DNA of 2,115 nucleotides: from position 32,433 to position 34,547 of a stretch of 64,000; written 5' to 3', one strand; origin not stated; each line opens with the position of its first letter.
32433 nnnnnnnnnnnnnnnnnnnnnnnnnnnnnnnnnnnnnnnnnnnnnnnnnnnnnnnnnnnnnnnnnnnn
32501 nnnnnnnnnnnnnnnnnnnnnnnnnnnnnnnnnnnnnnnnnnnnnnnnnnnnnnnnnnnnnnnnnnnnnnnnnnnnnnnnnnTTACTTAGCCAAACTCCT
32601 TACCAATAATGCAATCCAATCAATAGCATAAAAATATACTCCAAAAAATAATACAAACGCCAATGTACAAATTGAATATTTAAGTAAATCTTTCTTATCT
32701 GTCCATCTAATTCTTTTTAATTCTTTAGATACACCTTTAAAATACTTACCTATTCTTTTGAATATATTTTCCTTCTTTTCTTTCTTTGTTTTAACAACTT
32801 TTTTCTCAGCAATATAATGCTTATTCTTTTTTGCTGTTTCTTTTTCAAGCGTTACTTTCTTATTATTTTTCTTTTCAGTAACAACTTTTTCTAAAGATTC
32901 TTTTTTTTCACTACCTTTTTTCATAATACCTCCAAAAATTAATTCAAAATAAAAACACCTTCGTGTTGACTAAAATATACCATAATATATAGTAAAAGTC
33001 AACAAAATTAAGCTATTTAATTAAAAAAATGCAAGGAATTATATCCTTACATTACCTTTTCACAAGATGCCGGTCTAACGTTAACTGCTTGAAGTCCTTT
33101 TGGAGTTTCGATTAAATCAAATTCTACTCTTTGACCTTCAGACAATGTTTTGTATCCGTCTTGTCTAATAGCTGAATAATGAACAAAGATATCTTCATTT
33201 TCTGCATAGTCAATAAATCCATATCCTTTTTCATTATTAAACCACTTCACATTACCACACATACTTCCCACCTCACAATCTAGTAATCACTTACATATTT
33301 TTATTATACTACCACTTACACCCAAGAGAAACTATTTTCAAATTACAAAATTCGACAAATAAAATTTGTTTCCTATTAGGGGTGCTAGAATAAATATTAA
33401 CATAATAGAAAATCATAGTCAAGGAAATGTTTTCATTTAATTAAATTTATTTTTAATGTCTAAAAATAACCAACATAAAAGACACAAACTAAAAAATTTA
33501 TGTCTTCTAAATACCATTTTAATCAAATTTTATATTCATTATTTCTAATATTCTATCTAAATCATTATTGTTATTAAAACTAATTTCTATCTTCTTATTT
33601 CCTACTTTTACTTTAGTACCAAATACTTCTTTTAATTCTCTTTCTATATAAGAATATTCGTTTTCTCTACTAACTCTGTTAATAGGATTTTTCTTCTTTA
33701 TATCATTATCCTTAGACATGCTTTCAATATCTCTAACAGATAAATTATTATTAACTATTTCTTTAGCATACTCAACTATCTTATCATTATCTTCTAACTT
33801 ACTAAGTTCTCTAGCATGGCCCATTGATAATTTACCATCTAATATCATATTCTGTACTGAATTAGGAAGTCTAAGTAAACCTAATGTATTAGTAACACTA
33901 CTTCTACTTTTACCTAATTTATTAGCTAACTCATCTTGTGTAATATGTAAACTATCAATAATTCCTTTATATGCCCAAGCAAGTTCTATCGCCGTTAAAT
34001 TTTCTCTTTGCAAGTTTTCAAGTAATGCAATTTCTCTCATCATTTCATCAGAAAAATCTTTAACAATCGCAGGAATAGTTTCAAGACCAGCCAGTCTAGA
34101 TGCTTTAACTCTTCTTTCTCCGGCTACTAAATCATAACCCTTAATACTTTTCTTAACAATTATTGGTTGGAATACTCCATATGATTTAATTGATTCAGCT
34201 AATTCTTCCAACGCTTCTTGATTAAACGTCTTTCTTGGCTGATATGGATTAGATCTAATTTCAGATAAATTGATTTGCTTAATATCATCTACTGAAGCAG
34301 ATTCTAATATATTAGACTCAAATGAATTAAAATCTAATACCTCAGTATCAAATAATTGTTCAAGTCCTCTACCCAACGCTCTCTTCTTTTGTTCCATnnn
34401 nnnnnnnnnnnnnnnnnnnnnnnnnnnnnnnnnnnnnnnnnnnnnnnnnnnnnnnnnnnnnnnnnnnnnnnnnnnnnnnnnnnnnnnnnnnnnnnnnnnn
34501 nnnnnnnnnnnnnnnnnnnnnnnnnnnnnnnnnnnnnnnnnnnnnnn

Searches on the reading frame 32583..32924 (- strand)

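Call 8: search_protein_families(library=pfam, proteins=[window:32583-32924:-])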
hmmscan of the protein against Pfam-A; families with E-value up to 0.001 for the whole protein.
window:32583-32924:- (113 aa): 1 family
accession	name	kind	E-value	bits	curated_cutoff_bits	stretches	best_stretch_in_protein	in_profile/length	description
PF00584.25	SecE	-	2.1e-14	53.6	22.7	1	60-108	2-51/55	SecE/Sec61-gamma subunits of protein translocation complex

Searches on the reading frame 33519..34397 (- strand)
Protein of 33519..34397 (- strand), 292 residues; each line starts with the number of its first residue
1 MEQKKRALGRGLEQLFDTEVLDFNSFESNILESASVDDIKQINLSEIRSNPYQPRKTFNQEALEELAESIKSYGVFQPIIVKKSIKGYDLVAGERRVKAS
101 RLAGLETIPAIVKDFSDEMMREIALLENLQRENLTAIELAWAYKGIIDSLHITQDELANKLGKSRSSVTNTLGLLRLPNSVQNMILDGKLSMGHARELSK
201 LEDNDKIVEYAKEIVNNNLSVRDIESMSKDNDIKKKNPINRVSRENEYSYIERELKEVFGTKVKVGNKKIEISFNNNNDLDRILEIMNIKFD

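Call 8: search_protein_families(library=pfam, proteins=[window:33519-34397:-])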
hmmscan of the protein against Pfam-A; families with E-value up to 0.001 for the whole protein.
window:33519-34397:- (292 aa): 4 families
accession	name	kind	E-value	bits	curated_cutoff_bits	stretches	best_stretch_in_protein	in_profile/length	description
PF02195.25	ParB_N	-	5.6e-35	119.7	26.3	1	38-130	2-95/95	ParB N-terminal domain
PF17762.8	HTH_ParB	-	4e-33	114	22.6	1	132-230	1-99/102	ParB HTH domain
PF23552.2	ParB_C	-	0.00026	20.8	23.8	0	251-285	8-47/50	ParB dimerisation domain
PF13545.12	HTH_Crp_2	-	0.00089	19.6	27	0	146-176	17-47/70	Crp-like helix-turn-helix domain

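Call 38: find_homologous_proteins(query=window:33519-34397:-, max_evalue=1e-20)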
Query window:33519-34397:- (292 aa): 8000 proteins with E <= 1e-20 among 8000 candidates; the best 120 are listed.
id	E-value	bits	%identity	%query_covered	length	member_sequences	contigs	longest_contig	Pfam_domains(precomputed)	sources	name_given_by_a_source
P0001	7.5e-179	611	100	100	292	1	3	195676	PF17762.9,PF02195.27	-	-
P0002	5.7e-174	595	97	100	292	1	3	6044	PF17762.9,PF02195.27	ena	-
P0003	3.9e-173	592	96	100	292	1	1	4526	PF17762.9,PF02195.27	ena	-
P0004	1.3e-170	584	94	100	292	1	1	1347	PF17762.9,PF02195.27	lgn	-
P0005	4.1e-170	582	94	100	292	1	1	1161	PF17762.9,PF02195.27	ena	-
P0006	2.2e-169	580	94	100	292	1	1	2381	PF17762.9,PF02195.27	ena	-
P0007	6.8e-169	578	93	100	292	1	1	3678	PF17762.9,PF02195.27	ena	-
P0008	7.5e-169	578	94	100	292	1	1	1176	PF17762.9,PF02195.27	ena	-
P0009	1.2e-168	578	93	100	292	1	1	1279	PF17762.9,PF02195.27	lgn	-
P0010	3.5e-168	576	93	100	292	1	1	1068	PF17762.9,PF02195.27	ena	-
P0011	6.1e-168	575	93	100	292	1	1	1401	PF17762.9,PF02195.27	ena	-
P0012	1.6e-167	574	92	100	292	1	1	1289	PF17762.9,PF02195.27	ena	-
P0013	3.9e-167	573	92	100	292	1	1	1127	PF17762.9,PF02195.27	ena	-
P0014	7.4e-167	572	91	100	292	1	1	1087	PF17762.9,PF02195.27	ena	-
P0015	1.0e-166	571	92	100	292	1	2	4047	PF17762.9,PF02195.27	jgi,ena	-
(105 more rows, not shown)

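Call 55: search_solved_structures(query=window:33519-34397:-, max_evalue=1e-10, show_alignments=3)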
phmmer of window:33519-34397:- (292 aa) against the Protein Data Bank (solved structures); distinct sequences matched with E-value up to 1e-10: 13.
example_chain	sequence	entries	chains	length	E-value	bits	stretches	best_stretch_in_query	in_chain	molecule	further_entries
6sdk_A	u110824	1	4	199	1.5e-60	208.4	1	38-228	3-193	Stage 0 sporulation protein J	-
4umk_A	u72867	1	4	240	6.7e-51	176.8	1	4-234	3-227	PROBABLE CHROMOSOME-PARTITIONING PROTEIN PARB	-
7bnk_A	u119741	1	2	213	6.2e-48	167.1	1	42-231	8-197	ParB family protein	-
1vz0_A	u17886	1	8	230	2.4e-47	165.1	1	39-228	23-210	Chromosome-partitioning protein Spo0J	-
7bnr_A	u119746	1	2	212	3.9e-47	164.4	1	44-231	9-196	ParB family protein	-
7o0n_A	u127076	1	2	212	4.2e-47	164.3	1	43-231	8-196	ParB family protein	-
6t1f_A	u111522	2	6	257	5.5e-43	150.8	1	3-229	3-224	Chromosome-partitioning protein ParB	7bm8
7nfu_A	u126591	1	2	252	1.5e-41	146.2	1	30-226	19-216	Nucleoid occlusion protein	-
7ng0_A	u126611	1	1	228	5.2e-41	144.4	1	37-226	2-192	Nucleoid occlusion protein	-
7ol9_A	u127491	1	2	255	3.5e-40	141.7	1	34-226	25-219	Nucleoid occlusion protein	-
6s6h_A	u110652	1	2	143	5.2e-20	75.5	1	121-229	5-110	Chromosome-partitioning protein ParB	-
6y93_A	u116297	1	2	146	1.7e-18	70.6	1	122-226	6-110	Nucleoid occlusion protein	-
8qa8_A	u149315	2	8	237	2.9e-11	46.9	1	41-189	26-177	Transcriptional repressor protein KorB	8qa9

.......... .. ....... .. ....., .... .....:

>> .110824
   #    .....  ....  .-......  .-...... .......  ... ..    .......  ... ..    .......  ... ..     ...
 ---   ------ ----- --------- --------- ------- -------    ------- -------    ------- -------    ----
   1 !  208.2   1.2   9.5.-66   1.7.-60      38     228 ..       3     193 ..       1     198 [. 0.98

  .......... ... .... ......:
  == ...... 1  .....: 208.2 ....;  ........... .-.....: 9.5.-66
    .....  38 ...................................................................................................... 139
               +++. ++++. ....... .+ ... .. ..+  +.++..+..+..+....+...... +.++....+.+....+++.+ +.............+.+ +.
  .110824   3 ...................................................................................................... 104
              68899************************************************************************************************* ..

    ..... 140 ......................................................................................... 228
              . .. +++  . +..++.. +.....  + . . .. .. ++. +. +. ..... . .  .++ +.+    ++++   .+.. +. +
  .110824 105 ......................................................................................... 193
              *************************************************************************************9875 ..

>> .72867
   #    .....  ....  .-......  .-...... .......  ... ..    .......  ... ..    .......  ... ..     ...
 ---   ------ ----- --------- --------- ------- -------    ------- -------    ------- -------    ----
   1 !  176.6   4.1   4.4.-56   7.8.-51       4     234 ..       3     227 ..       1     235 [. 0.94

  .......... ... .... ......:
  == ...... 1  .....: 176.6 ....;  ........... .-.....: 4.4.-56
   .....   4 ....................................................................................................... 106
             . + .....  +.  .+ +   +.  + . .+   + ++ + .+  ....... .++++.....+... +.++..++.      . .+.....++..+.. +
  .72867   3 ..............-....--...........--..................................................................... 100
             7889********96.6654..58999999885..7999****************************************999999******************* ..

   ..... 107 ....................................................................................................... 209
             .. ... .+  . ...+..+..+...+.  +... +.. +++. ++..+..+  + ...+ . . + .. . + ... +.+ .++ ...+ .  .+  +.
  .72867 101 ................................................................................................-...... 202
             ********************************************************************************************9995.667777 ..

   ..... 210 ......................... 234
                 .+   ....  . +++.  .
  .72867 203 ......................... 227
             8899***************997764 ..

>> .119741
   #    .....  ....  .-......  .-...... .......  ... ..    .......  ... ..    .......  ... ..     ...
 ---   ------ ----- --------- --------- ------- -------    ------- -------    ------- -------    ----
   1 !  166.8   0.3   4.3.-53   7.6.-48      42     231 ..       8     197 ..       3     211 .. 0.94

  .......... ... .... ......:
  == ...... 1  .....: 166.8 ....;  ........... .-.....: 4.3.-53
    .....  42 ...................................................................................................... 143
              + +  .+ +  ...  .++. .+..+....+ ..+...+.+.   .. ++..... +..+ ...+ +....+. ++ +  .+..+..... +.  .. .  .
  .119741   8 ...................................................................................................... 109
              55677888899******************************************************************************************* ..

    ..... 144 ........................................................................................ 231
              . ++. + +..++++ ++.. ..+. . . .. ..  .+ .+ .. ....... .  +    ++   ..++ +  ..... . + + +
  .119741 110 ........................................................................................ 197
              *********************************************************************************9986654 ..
